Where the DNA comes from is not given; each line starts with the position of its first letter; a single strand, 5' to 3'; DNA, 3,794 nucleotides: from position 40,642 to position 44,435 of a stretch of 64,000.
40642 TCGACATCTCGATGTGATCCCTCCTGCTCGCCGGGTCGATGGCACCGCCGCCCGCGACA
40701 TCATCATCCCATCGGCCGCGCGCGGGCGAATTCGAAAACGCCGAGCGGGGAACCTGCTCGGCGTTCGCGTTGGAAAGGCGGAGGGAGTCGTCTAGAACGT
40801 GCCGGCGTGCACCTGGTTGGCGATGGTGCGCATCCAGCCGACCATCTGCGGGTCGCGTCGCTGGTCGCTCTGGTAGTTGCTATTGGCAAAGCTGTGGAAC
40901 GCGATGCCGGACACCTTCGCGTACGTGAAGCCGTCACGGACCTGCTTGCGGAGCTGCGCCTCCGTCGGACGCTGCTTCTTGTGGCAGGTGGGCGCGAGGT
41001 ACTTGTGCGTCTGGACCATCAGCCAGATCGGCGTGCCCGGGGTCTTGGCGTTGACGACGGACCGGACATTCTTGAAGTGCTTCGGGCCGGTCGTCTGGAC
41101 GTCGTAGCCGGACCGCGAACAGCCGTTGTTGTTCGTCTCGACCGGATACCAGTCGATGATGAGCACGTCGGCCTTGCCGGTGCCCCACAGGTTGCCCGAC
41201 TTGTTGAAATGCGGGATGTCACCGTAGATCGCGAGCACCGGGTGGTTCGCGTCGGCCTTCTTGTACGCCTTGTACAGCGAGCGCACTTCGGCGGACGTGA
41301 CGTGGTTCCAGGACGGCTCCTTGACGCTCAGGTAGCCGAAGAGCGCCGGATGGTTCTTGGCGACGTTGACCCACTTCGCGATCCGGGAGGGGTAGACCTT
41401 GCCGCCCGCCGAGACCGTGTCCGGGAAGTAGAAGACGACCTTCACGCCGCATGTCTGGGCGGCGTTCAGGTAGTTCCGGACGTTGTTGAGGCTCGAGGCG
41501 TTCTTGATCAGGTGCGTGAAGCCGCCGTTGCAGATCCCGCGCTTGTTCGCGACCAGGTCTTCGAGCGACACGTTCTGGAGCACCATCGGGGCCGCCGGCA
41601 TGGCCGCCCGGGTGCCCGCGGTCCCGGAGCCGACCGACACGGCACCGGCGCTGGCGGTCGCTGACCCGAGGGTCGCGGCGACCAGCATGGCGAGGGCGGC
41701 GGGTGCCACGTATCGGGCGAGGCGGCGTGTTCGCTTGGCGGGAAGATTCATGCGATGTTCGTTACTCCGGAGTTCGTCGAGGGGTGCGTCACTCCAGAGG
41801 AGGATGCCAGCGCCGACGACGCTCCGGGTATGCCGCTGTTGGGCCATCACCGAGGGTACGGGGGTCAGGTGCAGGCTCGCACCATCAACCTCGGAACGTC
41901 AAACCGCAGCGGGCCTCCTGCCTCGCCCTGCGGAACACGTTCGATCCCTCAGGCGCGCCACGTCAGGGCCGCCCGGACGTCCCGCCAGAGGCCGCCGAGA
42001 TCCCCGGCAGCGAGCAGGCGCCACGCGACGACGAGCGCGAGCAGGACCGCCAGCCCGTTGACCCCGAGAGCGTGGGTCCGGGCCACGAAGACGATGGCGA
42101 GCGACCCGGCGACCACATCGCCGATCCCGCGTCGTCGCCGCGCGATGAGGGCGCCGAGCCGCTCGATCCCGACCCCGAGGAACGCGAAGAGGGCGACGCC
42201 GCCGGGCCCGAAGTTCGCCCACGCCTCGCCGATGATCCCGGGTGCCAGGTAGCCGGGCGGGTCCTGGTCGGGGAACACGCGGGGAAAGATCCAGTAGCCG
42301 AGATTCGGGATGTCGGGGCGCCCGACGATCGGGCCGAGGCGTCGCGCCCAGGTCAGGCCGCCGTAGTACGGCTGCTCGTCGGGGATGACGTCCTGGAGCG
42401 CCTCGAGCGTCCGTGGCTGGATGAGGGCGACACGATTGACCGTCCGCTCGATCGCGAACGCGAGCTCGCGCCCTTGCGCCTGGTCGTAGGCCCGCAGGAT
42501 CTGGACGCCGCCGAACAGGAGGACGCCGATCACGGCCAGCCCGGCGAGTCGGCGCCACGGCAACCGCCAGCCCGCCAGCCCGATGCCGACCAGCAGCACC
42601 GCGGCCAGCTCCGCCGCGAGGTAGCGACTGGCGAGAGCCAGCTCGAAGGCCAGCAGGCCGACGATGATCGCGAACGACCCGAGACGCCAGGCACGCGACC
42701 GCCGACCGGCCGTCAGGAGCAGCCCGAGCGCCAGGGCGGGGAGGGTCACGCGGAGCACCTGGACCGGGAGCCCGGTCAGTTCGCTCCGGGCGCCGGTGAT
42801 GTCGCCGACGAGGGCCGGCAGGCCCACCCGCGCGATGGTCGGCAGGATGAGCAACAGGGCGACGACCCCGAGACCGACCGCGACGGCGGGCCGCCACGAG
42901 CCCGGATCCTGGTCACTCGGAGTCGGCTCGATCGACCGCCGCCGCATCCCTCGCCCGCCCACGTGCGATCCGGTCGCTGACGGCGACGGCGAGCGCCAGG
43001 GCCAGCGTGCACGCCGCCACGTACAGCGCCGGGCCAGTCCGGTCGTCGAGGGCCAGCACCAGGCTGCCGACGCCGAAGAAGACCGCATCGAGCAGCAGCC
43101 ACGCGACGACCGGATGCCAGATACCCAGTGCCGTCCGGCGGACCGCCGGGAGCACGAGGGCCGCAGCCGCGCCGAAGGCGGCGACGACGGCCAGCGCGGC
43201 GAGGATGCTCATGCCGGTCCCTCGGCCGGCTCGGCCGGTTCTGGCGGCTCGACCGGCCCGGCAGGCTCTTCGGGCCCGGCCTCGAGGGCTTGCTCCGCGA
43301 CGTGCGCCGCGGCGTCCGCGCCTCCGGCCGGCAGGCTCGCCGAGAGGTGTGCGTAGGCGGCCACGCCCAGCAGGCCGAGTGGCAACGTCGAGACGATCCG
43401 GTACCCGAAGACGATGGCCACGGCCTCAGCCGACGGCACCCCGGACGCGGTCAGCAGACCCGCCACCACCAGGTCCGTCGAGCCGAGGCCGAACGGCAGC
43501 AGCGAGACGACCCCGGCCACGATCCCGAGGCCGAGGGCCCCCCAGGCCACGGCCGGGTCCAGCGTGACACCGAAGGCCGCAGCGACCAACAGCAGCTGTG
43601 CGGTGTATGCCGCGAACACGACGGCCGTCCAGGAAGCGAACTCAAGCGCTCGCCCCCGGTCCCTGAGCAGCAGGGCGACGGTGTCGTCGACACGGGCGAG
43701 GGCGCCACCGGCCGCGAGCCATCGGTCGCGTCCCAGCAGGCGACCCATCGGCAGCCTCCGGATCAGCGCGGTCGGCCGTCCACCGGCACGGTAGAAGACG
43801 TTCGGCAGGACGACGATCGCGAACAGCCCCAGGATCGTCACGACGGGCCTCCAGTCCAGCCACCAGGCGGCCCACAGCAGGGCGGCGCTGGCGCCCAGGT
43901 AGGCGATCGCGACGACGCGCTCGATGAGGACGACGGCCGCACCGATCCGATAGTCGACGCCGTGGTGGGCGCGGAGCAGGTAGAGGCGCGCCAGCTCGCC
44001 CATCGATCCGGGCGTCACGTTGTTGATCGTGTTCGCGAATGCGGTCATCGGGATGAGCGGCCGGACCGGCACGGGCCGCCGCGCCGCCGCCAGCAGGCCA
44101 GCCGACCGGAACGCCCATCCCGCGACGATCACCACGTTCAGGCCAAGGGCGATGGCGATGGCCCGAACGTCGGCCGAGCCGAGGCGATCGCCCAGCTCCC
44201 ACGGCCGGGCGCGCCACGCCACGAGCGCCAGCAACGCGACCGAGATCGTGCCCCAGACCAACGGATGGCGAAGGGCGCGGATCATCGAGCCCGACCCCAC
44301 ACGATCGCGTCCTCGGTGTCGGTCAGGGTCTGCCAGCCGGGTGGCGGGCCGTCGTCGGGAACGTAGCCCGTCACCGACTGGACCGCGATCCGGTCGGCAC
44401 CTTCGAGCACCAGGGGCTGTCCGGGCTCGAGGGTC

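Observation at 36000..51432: Frameshift hot-zone: at least 27 frame breaks in 15 kb of envelope-glycan genes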

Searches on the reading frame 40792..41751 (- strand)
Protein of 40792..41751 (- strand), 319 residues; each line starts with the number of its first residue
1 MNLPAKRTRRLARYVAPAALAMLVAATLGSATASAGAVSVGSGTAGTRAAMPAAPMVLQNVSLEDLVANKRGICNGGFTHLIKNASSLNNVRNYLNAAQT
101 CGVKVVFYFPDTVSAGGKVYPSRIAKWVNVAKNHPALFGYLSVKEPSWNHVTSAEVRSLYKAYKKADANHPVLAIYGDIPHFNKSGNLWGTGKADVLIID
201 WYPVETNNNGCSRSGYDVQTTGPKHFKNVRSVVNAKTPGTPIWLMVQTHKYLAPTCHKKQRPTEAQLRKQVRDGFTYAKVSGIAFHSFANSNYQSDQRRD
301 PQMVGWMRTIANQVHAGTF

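Call 8: find_encoding_contigs(protein=window:40792-41751:-, flank=10000, max_places=10)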
Protein window:40792-41751:- (319 aa): no gene with exactly this product is on record in the collection.

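Call 51: search_protein_families(library=pfam, proteins=[window:40795-41751:-], max_evalue=0.001)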
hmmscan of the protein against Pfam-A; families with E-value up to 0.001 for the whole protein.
window:40795-41751:- (319 aa): 0 families

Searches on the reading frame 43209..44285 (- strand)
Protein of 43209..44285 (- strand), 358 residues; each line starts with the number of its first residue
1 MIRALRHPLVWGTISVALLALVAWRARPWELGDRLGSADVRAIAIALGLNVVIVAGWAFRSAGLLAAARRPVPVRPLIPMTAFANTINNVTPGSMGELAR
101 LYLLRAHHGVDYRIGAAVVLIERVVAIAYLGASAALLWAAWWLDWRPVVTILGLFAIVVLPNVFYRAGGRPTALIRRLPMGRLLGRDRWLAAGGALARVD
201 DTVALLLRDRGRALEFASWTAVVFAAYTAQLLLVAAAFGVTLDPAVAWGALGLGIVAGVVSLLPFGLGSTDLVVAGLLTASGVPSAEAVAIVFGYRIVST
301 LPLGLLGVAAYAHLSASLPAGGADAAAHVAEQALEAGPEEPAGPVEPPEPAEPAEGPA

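Call 12: find_encoding_contigs(protein=window:43209-44285:-, flank=10000, max_places=10)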
Protein window:43209-44285:- (358 aa): no gene with exactly this product is on record in the collection.

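Call 14: find_homologous_proteins(query=window:43212-44285:-, max_evalue=1e-20)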
Query window:43212-44285:- (358 aa): 233 proteins with E <= 1e-20 among 8000 candidates; the best 120 are listed.
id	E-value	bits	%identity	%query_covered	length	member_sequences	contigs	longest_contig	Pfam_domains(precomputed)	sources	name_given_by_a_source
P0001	1.4e-218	744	100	100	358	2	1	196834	PF03706.19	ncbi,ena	-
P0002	5.0e-179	613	89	90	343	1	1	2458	PF03706.19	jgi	jgi:uncharacterized protein (TIRG00374 family)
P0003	6.3e-178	610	88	95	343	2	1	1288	PF03706.19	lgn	-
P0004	7.6e-173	593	85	95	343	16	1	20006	PF03706.19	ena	-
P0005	1.4e-166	573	83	96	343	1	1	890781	PF03706.19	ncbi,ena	-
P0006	7.3e-162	557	80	95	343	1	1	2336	PF03706.19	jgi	jgi:glycosyltransferase 2 family protein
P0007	1.3e-158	546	80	96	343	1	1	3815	PF03706.19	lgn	-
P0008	1.1e-157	543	80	96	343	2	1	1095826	PF03706.19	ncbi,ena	-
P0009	3.2e-148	512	74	96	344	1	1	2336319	PF03706.19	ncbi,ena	-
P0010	2.2e-146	506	74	95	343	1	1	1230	PF03706.19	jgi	jgi:glycosyltransferase 2 family protein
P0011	2.5e-143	496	74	93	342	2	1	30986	PF03706.19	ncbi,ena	-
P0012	1.1e-141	491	73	96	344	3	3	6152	PF03706.19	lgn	-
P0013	1.8e-141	490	74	90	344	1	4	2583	PF03706.19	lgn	-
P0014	1.5e-140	487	74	90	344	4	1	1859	PF03706.19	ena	-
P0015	3.5e-139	482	74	90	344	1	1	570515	PF03706.19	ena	-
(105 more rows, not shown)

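Call 15: find_encoding_contigs(protein=P0001, flank=10000, max_places=10)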
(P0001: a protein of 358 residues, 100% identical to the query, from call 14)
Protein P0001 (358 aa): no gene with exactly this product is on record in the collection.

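Call 16: find_encoding_contigs(protein=P0005, flank=10000, max_places=4)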
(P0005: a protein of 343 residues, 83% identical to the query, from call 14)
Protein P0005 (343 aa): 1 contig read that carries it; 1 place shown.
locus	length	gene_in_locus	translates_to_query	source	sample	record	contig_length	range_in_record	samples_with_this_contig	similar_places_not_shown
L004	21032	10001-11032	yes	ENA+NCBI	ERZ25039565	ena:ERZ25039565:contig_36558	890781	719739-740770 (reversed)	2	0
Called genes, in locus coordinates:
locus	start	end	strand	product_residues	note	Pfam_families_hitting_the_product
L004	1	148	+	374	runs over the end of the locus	PF13439:Glyco_transf_4, PF13579:Glyco_trans_4_4 (weak), PF00534:Glycos_transf_1, PF13692:Glyco_trans_1_4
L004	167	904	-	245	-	PF13489:Methyltransf_23 (faint), PF08003:Methyltransf_9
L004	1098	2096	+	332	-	PF01370:Epimerase, PF04321:RmlD_sub_bind, PF05368:NmrA, PF13460:NAD_binding_10 (weak), PF16363:GDP_Man_Dehyd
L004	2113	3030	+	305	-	PF01370:Epimerase, PF02719:Polysacc_synt_2 (faint), PF04321:RmlD_sub_bind, PF07993:NAD_binding_4 (faint), PF16363:GDP_Man_Dehyd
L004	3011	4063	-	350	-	PF10066:DUF2304, PF00535:Glycos_transf_2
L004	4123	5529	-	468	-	PF04932:Wzy_C (weak)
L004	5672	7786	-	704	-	-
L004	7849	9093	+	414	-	-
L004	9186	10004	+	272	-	-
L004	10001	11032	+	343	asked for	PF03706:LPG_synthase_TM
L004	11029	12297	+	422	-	-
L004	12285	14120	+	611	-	PF13231:PMT_2 (weak)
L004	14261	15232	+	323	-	-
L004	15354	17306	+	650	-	PF02776:TPP_enzyme_N, PF00205:TPP_enzyme_M, PF02775:TPP_enzyme_C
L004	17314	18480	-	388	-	PF03816:LytR_cpsA_psr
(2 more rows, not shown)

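Call 23: find_encoding_contigs(protein=P0121, flank=10000, max_places=4)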
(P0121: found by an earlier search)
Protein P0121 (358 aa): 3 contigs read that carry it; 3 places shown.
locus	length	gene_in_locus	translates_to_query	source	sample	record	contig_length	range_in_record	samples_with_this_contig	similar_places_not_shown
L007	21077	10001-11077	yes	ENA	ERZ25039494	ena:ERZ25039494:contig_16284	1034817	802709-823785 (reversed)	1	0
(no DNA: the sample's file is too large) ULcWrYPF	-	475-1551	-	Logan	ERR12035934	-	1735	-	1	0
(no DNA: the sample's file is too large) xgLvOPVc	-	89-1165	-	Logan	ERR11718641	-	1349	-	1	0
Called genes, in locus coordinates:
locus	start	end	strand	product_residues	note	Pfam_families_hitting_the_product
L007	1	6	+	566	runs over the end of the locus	-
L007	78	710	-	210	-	PF25087:GMPPB_C (faint), PF25084:LbH_EIF2B, PF00132:Hexapep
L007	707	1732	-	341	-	PF13524:Glyco_trans_1_2 (weak)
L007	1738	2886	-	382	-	PF00155:Aminotran_1_2, PF01041:DegT_DnrJ_EryC1, PF01212:Beta_elim_lyase (weak)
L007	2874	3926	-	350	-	PF10066:DUF2304, PF00535:Glycos_transf_2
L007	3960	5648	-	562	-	PF04932:Wzy_C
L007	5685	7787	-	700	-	PF13231:PMT_2 (weak)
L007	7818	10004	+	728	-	PF20176:DUF6541 (weak)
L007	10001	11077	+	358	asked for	PF03706:LPG_synthase_TM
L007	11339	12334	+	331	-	-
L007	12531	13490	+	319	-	-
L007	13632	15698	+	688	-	PF02776:TPP_enzyme_N, PF00205:TPP_enzyme_M, PF02775:TPP_enzyme_C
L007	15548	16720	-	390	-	PF03816:LytR_cpsA_psr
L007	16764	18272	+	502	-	PF13727:CoA_binding_3, PF02397:Bac_transf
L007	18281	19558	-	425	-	PF03816:LytR_cpsA_psr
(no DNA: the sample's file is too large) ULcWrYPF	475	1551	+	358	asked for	PF03706:LPG_synthase_TM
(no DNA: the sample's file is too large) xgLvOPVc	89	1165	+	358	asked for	PF03706:LPG_synthase_TM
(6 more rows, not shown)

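Call 39: find_related_loci(query=P0001, collection=genome_contigs, flank=10000)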
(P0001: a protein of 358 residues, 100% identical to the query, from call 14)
Query P0001 (358 aa) in genome_contigs; peptide patterns used: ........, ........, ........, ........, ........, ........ (x = any residue, [..] = any of these).
553 stretches matched a pattern; 11 encode a relative of the query (tblastn E <= 1e-3); 11 distinct loci.
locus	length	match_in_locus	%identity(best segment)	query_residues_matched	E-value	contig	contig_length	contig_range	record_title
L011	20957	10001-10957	85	1-319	7e-164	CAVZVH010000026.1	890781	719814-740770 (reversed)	MAG: uncultured Chloroflexia bacterium isolate MFD06742.bin.2.250 genome assembly, contig: contig_36558, whole genome sh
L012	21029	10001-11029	80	1-343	2e-158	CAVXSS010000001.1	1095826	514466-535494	MAG: uncultured Chloroflexia bacterium isolate MFD04944.bin.1.66 genome assembly, contig: contig_10673, whole genome sho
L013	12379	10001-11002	74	1-334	2e-146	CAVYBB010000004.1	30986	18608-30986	MAG: uncultured Chloroflexia bacterium isolate MFD04944.bin.2.224 genome assembly, contig: contig_53015, whole genome sh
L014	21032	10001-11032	74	1-342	5e-146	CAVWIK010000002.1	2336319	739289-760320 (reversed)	MAG: uncultured Chloroflexia bacterium isolate MFD02199.bin.2.130 genome assembly, contig: contig_20001, whole genome sh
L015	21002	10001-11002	73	1-334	5e-144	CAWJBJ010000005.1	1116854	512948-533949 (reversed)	MAG: uncultured Chloroflexia bacterium isolate MFD03602.bin.2.14 genome assembly, contig: contig_561, whole genome shotg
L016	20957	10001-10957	72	3-321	1e-128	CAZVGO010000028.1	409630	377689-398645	MAG TPA_asm: uncultured Anaerolineaceae bacterium isolate binchicken_co31_244 genome assembly, contig: k141_5024382, who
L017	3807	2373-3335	68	1-321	4e-129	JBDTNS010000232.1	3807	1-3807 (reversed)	MAG: Chloroflexota bacterium isolate cluster3_bin.156 NODE_149115_length_3807_cov_4.241471, whole genome shotgun sequenc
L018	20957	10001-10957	68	3-321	4e-123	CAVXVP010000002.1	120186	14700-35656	MAG: uncultured Chloroflexia bacterium isolate MFD06298.bin.2.198 genome assembly, contig: contig_11540, whole genome sh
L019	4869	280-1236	62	1-319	7e-111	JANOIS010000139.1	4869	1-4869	MAG: Chloroflexota bacterium isolate SOY_63_metabat_166 SOY_63_k141_2665393, whole genome shotgun sequence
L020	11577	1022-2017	52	5-335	2e-86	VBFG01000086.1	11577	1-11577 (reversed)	MAG: Chloroflexi bacterium isolate CF_46 14_1009_16_30cm_scaffold_12024, whole genome shotgun sequence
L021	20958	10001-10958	71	3-321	7e-107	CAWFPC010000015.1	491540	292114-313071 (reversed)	MAG: uncultured Chloroflexia bacterium isolate MFD05567.bin.2.62 genome assembly, contig: contig_80725, whole genome sho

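Call 51: search_protein_families(library=pfam, proteins=[window:43212-44285:-], max_evalue=0.001)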
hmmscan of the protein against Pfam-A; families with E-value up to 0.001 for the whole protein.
window:43212-44285:- (358 aa): 1 family
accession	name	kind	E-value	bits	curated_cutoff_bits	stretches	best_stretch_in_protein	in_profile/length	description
PF03706.18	LPG_synthase_TM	-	3.7e-29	102.6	33.4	1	14-307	7-302/302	Lysylphosphatidylglycerol synthase TM region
